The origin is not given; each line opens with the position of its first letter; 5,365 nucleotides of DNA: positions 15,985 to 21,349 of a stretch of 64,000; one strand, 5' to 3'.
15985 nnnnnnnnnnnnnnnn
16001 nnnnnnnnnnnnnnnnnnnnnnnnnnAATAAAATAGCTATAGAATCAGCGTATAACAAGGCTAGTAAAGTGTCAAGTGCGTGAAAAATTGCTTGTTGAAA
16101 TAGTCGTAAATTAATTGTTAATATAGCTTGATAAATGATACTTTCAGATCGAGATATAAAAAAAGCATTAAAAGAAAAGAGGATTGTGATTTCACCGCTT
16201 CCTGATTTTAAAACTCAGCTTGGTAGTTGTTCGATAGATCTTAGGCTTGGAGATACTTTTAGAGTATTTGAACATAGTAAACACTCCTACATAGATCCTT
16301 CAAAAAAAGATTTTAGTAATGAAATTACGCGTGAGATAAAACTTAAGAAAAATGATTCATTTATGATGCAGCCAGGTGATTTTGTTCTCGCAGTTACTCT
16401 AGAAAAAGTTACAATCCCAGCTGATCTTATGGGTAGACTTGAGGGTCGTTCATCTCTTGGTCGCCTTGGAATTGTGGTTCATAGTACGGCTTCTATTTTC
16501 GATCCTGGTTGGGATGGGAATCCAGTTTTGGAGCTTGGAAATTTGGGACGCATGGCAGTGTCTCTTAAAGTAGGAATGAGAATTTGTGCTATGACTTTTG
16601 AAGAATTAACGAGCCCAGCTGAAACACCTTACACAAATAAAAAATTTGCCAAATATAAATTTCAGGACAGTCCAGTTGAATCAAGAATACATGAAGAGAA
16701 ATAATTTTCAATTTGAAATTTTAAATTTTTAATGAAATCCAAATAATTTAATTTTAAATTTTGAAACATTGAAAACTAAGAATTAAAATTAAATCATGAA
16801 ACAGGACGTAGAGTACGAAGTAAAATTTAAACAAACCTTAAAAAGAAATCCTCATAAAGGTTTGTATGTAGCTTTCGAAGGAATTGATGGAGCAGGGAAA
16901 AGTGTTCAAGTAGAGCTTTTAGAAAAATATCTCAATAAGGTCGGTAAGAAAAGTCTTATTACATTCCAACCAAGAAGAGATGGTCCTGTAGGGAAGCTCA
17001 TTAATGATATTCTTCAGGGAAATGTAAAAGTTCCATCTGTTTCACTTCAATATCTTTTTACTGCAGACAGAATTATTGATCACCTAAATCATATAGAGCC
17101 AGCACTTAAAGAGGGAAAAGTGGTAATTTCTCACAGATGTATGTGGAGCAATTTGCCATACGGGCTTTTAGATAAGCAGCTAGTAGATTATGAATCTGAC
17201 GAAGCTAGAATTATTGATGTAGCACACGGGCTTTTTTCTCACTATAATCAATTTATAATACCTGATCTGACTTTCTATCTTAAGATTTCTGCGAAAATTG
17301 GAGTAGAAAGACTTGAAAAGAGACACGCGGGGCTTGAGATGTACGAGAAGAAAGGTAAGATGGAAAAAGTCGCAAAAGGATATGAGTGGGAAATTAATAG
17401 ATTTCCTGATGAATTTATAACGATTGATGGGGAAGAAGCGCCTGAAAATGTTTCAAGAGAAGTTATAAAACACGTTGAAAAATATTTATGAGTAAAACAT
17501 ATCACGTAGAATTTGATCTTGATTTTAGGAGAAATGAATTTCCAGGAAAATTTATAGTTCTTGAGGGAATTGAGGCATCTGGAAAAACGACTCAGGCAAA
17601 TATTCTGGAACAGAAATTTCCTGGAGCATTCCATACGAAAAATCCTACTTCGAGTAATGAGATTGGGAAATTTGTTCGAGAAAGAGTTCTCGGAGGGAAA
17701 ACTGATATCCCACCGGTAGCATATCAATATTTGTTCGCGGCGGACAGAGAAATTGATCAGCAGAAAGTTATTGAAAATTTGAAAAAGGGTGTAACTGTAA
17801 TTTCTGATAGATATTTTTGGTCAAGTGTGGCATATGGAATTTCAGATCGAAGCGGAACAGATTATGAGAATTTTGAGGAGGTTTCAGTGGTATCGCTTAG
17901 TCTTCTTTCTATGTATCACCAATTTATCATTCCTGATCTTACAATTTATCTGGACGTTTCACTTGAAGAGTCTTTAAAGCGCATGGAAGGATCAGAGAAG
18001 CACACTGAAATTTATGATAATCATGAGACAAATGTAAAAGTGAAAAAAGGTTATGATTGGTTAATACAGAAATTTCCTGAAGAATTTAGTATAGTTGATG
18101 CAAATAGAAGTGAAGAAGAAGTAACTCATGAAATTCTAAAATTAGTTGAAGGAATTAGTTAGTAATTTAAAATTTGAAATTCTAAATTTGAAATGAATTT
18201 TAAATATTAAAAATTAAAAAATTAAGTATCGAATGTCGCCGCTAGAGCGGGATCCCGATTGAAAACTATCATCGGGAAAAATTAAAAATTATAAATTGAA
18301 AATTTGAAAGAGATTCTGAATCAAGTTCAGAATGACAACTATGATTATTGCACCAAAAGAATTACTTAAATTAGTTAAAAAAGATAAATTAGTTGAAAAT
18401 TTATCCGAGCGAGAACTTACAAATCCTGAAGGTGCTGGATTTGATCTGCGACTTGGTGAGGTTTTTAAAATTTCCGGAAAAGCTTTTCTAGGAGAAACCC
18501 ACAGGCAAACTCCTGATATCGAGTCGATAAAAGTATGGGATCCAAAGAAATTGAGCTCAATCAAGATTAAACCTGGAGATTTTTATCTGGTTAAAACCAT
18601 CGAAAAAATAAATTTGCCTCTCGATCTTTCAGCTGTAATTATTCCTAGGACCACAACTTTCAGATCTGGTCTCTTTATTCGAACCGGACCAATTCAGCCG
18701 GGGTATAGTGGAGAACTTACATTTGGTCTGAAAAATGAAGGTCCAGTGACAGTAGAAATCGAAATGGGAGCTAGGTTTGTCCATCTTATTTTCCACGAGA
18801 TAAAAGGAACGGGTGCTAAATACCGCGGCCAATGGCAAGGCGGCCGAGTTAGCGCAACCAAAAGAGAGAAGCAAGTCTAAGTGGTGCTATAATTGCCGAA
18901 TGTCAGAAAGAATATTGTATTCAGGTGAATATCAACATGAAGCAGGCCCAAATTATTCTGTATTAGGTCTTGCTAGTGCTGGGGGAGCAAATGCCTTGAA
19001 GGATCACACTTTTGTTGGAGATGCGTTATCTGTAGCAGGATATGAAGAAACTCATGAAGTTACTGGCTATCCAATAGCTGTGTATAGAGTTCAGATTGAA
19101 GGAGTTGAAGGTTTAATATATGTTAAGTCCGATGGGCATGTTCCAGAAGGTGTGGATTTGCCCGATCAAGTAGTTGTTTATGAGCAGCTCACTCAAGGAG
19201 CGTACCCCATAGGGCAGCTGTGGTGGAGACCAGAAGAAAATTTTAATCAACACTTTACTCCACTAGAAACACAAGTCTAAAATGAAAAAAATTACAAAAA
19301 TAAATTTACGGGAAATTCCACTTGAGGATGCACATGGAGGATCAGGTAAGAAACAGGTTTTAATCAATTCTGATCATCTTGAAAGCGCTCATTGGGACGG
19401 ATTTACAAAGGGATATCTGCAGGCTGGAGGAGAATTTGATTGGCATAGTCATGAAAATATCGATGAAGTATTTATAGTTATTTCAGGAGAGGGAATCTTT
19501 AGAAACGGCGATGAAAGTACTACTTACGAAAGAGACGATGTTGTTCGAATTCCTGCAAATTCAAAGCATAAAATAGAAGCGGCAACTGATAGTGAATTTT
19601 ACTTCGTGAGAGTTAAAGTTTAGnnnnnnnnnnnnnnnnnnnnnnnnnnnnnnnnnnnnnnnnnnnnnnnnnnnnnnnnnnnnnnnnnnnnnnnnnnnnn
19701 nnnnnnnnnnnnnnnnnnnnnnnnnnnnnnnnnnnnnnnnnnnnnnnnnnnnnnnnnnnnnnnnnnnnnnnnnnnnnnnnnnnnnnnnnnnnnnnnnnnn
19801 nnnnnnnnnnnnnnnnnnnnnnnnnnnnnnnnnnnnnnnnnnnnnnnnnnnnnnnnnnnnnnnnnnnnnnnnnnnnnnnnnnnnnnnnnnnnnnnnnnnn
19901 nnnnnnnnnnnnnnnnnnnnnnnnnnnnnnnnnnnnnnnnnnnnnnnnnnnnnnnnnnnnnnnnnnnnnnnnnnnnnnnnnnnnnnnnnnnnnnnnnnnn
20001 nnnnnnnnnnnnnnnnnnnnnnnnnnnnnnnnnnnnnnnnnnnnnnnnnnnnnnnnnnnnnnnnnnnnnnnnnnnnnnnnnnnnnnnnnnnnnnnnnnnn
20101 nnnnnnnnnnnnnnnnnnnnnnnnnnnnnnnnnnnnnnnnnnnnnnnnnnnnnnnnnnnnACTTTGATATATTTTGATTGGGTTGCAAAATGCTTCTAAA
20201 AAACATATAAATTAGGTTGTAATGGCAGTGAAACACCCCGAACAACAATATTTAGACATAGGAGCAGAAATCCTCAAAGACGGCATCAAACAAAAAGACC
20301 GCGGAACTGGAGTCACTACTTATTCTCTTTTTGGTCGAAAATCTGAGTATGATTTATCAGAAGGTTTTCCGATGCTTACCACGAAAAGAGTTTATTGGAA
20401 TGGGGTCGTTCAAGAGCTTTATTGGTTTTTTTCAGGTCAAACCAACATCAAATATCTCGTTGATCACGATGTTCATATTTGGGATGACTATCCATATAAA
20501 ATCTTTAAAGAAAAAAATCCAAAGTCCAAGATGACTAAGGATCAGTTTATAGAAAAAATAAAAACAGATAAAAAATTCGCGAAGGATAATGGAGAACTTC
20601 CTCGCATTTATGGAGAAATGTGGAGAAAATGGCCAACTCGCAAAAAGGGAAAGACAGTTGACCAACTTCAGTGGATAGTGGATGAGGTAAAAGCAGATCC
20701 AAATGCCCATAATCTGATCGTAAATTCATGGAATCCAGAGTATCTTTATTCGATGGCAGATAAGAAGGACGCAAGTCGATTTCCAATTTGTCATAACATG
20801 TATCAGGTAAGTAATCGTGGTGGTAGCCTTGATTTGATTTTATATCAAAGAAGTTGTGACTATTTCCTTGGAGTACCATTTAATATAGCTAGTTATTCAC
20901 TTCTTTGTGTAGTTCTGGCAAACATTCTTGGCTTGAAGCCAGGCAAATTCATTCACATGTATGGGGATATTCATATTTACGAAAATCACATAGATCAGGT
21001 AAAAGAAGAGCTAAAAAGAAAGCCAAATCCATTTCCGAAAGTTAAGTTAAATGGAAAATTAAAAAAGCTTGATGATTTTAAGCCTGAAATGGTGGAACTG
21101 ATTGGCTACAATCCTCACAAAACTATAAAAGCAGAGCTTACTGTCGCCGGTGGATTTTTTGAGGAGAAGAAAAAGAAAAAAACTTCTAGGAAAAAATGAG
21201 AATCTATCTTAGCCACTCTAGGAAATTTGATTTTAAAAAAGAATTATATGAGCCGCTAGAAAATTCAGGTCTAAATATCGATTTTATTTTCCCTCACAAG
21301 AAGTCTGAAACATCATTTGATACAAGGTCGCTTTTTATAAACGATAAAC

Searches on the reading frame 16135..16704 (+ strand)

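Call 43: search_protein_families(library=pfam, proteins=[window:16135-16704:+], max_evalue=0.01)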
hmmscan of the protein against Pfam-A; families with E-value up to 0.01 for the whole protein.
window:16135-16704:+ (189 aa): 4 families
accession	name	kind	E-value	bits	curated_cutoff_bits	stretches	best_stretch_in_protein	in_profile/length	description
PF22769.1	DCD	-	3.2e-46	157.6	27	1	2-158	1-153/153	dCTP deaminase-like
PF00692.24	dUTPase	-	9.8e-07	29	22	1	74-163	22-108/129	dUTPase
PF06559.16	DCD_N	-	2.2e-06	28.1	21.4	1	2-119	4-122/164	2'-deoxycytidine 5'-triphosphate deaminase (DCD) N-terminal domain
PF22569.1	DCD_C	-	7.3e-05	22.6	22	1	8-177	5-184/192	2'-deoxycytidine 5'-triphosphate deaminase (DCD), C-terminal domain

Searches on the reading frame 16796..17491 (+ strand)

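Call 43: search_protein_families(library=pfam, proteins=[window:16796-17491:+], max_evalue=0.01)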
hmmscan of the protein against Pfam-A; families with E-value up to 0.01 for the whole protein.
window:16796-17491:+ (231 aa): 2 families
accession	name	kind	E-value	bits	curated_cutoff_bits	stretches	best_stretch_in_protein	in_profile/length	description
PF02223.23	Thymidylate_kin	-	1.3e-35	123.2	27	1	27-222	1-184/185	Thymidylate kinase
PF01712.25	dNK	-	3.9e-07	30.5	27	1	27-229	3-200/203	Deoxynucleoside kinase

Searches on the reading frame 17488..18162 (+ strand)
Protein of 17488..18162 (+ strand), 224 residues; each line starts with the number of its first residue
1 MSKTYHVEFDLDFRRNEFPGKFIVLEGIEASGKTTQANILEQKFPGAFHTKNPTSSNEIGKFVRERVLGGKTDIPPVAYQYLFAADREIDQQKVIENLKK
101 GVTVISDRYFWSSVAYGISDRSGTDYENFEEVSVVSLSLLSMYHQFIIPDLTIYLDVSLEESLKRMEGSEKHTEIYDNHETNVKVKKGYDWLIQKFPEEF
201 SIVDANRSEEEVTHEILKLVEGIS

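Call 43: search_protein_families(library=pfam, proteins=[window:17488-18162:+], max_evalue=0.01)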
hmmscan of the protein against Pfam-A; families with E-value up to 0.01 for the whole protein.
window:17488-18162:+ (224 aa): 5 families
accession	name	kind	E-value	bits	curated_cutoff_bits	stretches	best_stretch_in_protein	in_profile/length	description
PF02223.23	Thymidylate_kin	-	4.5e-34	118.2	27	1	25-216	1-185/185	Thymidylate kinase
PF01712.25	dNK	-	4.3e-07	30.3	27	1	23-189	1-163/203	Deoxynucleoside kinase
PF13238.12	AAA_18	-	7.4e-05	23.6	29.4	1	23-180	1-123/128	AAA domain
PF13521.12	AAA_28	-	0.00012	22.8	27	1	23-178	2-148/164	AAA domain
PF13207.12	AAA_17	-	0.0055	17.4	27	0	27-46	2-20/136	AAA domain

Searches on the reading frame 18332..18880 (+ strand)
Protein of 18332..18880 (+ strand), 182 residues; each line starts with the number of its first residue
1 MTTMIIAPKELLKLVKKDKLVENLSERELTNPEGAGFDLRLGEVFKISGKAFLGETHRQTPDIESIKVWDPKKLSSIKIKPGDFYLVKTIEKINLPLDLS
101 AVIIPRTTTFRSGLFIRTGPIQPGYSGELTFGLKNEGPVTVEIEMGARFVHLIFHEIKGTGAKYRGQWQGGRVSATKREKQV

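Call 43: search_protein_families(library=pfam, proteins=[window:18332-18880:+], max_evalue=0.01)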
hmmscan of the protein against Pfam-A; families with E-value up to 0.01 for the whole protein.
window:18332-18880:+ (182 aa): 3 families
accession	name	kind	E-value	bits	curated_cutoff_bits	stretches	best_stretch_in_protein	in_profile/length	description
PF22769.1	DCD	-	7.7e-28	98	27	1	9-156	5-152/153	dCTP deaminase-like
PF00692.24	dUTPase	-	2.6e-10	40.6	22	1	75-158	22-105/129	dUTPase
PF06559.16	DCD_N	-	4.2e-06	27.2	21.4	1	7-118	6-117/164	2'-deoxycytidine 5'-triphosphate deaminase (DCD) N-terminal domain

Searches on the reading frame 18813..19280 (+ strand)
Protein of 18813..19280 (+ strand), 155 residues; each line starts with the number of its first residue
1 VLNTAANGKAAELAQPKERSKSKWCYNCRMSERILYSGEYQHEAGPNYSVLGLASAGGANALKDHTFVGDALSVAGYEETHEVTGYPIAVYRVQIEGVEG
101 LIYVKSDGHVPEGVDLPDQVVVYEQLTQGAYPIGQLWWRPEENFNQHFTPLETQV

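Call 43: search_protein_families(library=pfam, proteins=[window:18813-19280:+], max_evalue=0.01)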
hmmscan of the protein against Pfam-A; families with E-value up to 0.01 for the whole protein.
window:18813-19280:+ (155 aa): 1 family
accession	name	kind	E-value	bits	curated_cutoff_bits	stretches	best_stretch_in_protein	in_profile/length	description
PF07866.17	DUF1653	-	0.0042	17.9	23.5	0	118-146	24-48/62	Protein of unknown function (DUF1653)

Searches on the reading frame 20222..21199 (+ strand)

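Call 43: search_protein_families(library=pfam, proteins=[window:20222-21199:+], max_evalue=0.01)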
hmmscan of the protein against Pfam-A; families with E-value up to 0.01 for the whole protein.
window:20222-21199:+ (325 aa): 1 family
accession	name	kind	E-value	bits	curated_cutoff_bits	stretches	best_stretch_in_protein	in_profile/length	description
PF00303.24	Thymidylat_synt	-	1.8e-91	306.4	24.3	1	8-308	1-266/266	Thymidylate synthase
